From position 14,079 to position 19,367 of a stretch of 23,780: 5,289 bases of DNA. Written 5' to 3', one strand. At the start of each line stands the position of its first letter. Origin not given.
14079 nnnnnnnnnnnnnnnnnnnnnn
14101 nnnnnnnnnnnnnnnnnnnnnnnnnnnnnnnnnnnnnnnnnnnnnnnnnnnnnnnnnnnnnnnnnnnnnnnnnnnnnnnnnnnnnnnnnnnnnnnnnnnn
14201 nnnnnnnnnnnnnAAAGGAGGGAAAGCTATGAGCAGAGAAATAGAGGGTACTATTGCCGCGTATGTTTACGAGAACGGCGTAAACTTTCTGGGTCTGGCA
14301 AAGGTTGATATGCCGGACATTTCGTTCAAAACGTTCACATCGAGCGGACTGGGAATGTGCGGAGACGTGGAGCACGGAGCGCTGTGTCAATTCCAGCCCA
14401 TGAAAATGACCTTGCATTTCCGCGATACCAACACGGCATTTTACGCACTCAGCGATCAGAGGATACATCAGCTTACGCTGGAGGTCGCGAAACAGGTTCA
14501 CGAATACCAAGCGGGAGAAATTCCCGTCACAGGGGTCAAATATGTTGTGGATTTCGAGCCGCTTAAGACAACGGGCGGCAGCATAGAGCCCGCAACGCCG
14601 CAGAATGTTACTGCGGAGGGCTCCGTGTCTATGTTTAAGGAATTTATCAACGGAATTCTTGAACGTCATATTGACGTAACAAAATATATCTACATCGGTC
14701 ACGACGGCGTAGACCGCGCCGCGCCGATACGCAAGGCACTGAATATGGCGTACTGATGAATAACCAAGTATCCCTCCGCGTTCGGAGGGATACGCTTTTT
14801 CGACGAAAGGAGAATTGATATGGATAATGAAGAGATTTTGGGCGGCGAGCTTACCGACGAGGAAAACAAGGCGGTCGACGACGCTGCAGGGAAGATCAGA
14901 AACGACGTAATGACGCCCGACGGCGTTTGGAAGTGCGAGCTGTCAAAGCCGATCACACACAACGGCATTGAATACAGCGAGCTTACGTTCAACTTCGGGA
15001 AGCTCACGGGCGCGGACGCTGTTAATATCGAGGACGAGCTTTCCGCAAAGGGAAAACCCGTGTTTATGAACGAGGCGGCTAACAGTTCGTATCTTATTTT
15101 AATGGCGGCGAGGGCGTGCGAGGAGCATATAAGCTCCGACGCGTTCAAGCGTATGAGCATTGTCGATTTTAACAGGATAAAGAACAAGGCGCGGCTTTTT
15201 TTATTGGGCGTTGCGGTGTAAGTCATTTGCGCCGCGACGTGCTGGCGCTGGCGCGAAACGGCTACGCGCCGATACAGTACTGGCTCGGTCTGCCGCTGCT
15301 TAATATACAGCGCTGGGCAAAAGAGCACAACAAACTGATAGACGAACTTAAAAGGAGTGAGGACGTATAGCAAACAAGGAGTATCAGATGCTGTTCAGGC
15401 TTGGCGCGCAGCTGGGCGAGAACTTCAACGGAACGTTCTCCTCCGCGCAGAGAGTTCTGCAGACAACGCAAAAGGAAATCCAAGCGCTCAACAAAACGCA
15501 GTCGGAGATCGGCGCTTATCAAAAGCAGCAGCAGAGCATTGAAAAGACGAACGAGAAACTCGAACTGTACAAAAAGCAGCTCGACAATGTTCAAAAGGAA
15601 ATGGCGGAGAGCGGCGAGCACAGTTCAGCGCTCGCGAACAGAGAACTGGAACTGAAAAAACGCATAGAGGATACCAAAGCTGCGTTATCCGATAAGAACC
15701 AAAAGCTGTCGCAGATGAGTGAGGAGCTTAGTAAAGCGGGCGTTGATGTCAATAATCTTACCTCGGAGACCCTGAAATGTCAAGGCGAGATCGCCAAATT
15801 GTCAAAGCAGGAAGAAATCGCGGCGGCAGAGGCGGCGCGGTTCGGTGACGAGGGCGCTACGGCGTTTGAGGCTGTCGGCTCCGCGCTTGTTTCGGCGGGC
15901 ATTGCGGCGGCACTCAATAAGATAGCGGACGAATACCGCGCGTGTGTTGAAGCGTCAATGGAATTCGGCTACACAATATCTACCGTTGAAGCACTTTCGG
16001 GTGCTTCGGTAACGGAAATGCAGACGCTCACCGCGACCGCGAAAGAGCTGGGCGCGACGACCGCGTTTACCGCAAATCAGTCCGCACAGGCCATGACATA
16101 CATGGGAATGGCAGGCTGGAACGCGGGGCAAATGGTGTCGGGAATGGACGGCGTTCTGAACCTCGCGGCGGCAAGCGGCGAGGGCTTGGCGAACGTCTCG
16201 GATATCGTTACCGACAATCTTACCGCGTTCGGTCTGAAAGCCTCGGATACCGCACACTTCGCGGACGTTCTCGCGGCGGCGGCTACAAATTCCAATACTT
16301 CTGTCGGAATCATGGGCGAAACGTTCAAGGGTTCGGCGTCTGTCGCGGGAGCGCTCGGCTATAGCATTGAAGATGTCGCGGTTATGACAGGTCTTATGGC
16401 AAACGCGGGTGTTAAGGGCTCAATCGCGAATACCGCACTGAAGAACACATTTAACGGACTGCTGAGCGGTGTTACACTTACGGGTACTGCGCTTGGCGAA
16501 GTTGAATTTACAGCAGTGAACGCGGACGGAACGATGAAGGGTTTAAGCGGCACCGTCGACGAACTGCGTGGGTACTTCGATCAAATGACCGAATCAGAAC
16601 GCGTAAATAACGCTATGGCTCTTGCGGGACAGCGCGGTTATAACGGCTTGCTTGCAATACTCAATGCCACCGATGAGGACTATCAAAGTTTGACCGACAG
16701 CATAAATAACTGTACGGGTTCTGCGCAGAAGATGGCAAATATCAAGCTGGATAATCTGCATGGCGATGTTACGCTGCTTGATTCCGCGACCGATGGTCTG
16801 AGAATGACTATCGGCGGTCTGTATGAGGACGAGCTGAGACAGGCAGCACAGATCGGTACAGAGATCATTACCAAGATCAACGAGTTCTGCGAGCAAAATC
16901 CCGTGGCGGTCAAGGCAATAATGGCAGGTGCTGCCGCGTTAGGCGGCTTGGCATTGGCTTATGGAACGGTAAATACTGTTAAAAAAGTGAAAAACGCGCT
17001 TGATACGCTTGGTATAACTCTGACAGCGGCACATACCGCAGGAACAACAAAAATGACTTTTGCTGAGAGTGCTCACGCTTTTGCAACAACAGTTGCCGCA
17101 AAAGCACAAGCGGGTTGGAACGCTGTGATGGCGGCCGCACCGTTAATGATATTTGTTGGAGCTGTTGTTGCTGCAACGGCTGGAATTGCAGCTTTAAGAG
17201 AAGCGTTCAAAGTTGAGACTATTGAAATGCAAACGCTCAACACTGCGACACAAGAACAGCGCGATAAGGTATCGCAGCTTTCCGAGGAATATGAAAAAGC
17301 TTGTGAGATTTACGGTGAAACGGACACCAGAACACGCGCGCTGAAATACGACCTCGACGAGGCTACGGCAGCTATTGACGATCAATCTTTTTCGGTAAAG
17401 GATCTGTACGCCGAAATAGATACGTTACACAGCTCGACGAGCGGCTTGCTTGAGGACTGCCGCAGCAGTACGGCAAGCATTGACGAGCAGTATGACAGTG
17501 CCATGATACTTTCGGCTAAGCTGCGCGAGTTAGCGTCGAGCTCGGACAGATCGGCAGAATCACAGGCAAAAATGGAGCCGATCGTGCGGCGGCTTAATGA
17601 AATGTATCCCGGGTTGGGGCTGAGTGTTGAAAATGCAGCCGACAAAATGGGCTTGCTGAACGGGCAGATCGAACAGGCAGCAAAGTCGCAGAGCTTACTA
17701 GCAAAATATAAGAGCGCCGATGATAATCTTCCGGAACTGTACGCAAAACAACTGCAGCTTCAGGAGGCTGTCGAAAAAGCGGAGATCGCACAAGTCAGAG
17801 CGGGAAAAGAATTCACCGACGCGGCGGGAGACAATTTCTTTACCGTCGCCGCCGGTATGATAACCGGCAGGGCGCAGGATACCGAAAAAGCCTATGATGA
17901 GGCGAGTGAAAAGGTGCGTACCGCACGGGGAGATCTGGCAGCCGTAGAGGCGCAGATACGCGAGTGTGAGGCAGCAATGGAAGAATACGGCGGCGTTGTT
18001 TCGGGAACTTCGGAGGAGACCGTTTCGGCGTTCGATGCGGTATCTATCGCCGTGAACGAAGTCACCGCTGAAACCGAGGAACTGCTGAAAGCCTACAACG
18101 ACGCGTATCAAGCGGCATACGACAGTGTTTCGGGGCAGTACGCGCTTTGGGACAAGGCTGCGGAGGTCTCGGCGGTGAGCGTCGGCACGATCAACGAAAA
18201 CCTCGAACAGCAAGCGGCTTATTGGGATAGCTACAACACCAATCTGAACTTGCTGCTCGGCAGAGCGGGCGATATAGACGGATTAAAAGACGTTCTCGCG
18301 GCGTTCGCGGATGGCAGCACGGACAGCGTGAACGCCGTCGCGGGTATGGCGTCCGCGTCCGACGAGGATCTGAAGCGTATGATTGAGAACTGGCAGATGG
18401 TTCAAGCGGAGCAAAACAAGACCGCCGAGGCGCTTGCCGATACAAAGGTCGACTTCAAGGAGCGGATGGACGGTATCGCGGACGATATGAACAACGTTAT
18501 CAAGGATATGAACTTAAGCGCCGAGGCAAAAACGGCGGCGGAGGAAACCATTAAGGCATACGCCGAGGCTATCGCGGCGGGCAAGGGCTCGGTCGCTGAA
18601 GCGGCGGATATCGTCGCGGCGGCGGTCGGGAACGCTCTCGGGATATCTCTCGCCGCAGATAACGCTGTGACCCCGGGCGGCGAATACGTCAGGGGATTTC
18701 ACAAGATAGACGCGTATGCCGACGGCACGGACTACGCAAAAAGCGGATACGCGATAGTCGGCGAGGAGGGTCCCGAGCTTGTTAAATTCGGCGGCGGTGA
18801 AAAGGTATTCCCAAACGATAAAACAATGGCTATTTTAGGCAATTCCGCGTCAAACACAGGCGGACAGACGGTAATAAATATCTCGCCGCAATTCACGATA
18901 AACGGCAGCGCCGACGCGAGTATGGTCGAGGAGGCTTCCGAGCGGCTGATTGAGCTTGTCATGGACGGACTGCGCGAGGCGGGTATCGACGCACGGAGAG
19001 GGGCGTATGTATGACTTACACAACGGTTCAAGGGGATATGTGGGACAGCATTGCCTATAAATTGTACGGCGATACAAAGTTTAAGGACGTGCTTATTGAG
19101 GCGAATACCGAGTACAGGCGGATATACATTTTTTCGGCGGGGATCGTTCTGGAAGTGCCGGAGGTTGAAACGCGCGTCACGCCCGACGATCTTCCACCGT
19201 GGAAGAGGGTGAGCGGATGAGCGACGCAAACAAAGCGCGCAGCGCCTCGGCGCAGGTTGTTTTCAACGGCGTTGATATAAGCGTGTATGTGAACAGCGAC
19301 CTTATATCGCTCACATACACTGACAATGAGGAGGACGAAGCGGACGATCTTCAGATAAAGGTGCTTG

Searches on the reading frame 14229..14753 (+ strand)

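Call 5: search_protein_families(library=pfam, proteins=[window:14229-14753:+], max_evalue=0.01)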
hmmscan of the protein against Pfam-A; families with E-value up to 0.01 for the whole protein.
window:14229-14753:+ (175 aa): 1 family
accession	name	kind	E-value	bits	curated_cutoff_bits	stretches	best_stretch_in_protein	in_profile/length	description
PF04985.20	Phage_tube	-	5.9e-22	78.7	22.4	1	11-171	7-164/165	Phage tail tube protein FII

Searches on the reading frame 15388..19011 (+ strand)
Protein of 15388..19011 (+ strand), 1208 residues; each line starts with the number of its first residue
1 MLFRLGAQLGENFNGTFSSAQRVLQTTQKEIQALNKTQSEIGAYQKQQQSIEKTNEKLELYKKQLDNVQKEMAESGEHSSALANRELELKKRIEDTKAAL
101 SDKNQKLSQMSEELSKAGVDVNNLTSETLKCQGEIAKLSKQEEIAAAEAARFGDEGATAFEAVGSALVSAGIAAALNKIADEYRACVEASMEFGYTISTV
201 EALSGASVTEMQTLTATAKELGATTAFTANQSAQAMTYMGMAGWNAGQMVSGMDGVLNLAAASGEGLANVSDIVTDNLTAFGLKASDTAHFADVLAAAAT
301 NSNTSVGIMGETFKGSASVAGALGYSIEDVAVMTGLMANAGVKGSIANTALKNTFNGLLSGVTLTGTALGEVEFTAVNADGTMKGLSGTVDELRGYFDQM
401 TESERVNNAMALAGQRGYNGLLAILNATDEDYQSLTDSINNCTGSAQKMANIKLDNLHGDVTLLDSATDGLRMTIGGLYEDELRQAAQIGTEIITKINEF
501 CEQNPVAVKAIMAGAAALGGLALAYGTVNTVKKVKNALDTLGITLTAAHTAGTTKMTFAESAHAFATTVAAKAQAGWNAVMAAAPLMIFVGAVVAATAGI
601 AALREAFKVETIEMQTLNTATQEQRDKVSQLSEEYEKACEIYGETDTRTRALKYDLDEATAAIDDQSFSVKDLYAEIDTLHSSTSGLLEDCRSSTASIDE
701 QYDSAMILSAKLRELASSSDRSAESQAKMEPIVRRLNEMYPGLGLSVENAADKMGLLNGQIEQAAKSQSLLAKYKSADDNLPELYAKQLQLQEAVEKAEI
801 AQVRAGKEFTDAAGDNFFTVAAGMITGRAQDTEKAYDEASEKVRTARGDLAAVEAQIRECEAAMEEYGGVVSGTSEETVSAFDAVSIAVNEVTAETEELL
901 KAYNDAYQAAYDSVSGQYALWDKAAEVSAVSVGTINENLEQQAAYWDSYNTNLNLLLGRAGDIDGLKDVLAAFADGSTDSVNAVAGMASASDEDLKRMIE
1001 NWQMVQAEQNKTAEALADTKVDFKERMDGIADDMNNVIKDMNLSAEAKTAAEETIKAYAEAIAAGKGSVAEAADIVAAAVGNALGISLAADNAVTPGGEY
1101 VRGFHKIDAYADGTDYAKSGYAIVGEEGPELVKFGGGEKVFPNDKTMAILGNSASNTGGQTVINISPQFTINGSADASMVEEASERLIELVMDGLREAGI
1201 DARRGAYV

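Call 3: search_protein_families(library=pfam, proteins=[window:15388-19011:+], max_evalue=1)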
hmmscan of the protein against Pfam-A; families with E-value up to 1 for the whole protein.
window:15388-19011:+ (1208 aa): 5 families
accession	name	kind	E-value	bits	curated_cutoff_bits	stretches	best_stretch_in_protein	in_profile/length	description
PF10145.14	PhageMin_Tail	-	4.6e-41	141.3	33.2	1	216-413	2-200/201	Phage-related minor tail protein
PF10041.14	DUF2277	-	0.0068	17.2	25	1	858-904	18-64/78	Uncharacterized conserved protein (DUF2277)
PF01269.23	Fibrillarin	-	0.13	11.8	27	1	198-289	23-108/227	Fibrillarin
PF04048.20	Sec8_N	-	0.16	12.3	26.8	0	615-677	54-116/142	Exocyst complex component Sec8 N-terminal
PF06103.16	DUF948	-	0.53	10.9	37.2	1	652-716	24-88/89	Bacterial protein of unknown function (DUF948)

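Call 4: search_protein_families(library=phrogs, proteins=[window:15388-19011:+], max_evalue=0.01)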
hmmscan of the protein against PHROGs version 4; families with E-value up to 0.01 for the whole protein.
window:15388-19011:+ (1208 aa): 29 families (the best 25 are shown)
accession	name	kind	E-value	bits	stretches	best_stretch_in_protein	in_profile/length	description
phrog_1533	-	tail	1.4e-107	361.9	3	29-644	108-720/1688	tail length tape measure protein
phrog_19074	-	unknown function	4.7e-102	343.9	1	176-499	141-464/1384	-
phrog_5218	-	unknown function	2e-100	338.8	2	11-1000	32-1045/1599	-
phrog_4704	-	tail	8.5e-83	280.1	2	12-565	21-595/625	tail length tape measure protein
phrog_1272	-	tail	1e-79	269.7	1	15-603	105-672/1606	tail length tape measure protein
phrog_28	-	tail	7.1e-74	251.1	1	16-1191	125-1172/1228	tail length tape measure protein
phrog_16692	-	unknown function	4.4e-68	231.7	1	9-473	14-477/1107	-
phrog_9696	-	tail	2e-55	189.2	1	131-563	28-441/1415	tail length tape measure protein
phrog_991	-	tail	4.7e-53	181.3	1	20-607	122-673/1966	tail length tape measure protein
phrog_167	-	tail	7.2e-52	177.4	2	24-607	98-722/1555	tail length tape measure protein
phrog_58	-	tail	1.7e-33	117.2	1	13-607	202-656/1544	tail length tape measure protein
phrog_1293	-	tail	2.2e-31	109.6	1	12-604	19-625/1424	tail length tape measure protein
phrog_28420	-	tail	3.8e-28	99.1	1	182-473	50-328/906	tail length tape measure protein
phrog_38390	-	tail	1.3e-24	87.3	1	173-677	43-517/1029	tail length tape measure protein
phrog_5493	-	tail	1.5e-22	80.8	1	127-603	12-513/1102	tail length tape measure protein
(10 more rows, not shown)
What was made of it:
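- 15388..19014 (+): Tape measure protein (1208 aa) with no lytic domain. Pfam finds PhageMin_Tail only; PHROG hits are tape measure families only (calls 3, 4).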

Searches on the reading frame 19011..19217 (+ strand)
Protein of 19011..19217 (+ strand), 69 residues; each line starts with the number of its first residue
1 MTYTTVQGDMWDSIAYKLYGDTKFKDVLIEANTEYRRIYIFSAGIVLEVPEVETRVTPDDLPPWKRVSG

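Call 3: search_protein_families(library=pfam, proteins=[window:19011-19217:+], max_evalue=1)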
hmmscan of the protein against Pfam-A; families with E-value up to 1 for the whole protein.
window:19011-19217:+ (69 aa): 1 family
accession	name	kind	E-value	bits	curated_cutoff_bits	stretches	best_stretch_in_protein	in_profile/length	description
PF05489.18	Phage_tail_X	-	2.7e-08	33.7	22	1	1-55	1-57/60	Phage Tail Protein X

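Call 4: search_protein_families(library=phrogs, proteins=[window:19011-19217:+], max_evalue=0.01)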
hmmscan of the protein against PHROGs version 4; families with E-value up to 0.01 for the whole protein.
window:19011-19217:+ (69 aa): 2 families
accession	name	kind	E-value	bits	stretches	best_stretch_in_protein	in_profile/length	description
phrog_46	-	tail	1.1e-18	68.5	1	1-67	8-76/130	baseplate hub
phrog_7145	-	tail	7.6e-08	33.5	1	3-53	43-95/108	baseplate wedge subunit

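Call 99: search_protein_families(library=ncbifam, proteins=[window:19011-19217:+], max_evalue=0.001)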
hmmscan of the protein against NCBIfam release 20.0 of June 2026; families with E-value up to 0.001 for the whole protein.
window:19011-19217:+ (69 aa): 0 families
